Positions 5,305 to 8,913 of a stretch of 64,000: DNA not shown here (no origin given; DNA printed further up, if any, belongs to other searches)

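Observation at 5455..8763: Secreted beta-helix protein carrying Myxococcus-type cysteine-rich repeats and a 120-bp tandem-repeat linker, sited between pseudopilins and a deacetylase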

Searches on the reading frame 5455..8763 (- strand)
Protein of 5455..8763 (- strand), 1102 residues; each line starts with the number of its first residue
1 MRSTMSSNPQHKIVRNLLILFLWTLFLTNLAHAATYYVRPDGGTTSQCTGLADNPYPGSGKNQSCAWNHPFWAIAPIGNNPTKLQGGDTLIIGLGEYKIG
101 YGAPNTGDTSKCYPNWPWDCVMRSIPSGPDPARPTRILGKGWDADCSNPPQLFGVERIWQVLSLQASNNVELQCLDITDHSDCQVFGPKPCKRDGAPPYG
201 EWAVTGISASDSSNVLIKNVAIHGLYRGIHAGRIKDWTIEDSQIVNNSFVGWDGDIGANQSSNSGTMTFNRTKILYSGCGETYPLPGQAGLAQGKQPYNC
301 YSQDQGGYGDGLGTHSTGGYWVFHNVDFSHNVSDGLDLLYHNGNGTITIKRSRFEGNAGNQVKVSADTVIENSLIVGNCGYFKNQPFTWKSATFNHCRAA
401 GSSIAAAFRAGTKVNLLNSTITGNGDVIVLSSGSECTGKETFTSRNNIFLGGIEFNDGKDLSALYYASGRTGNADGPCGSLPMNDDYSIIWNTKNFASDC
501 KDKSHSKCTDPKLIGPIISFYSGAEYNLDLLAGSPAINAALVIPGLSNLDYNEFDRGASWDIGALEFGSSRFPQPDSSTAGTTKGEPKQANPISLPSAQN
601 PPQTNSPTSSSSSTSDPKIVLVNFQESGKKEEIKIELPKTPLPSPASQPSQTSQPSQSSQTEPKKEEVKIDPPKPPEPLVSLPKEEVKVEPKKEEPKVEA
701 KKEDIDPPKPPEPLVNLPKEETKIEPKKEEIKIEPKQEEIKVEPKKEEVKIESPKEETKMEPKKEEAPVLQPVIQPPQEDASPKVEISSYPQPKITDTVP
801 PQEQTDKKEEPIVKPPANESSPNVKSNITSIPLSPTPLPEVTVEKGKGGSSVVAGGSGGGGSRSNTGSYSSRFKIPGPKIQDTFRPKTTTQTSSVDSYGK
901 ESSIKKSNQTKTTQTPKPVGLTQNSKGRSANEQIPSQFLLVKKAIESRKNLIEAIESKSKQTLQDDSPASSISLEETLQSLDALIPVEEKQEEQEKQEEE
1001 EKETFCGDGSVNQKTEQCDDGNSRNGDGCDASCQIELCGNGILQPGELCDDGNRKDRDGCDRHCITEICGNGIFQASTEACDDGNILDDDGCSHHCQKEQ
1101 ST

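Call 6: search_protein_families(library=pfam, proteins=[window:5455-8763:-], max_evalue=1)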
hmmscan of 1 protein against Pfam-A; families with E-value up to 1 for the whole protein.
window:5455-8763:- (1102 aa): 2 families
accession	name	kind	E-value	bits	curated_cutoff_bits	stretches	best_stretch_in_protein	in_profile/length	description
PF13948.11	DUF4215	-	7.2e-18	65.1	27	3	1064-1097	17-47/47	Domain of unknown function (DUF4215)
PF16662.10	FLYWCH_u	-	0.13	12.7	36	1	338-353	19-34/38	FLYWCH-type zinc finger-containing protein 1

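Call 7: search_protein_families(library=ncbifam, proteins=[window:5455-8763:-], max_evalue=1)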
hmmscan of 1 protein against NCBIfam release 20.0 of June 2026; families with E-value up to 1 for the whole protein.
window:5455-8763:- (1102 aa): 2 families
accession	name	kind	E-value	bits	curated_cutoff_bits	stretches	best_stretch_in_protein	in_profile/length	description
TIGR02232.1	myxo_disulf_rpt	repeat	1.1e-27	95.6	20.8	3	1068-1100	3-34/38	cysteine-rich acidic repeat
NF041518.1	choice_anch_Q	domain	3.1e-05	24.1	25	1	521-567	10-57/58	choice-of-anchor Q domain-containing protein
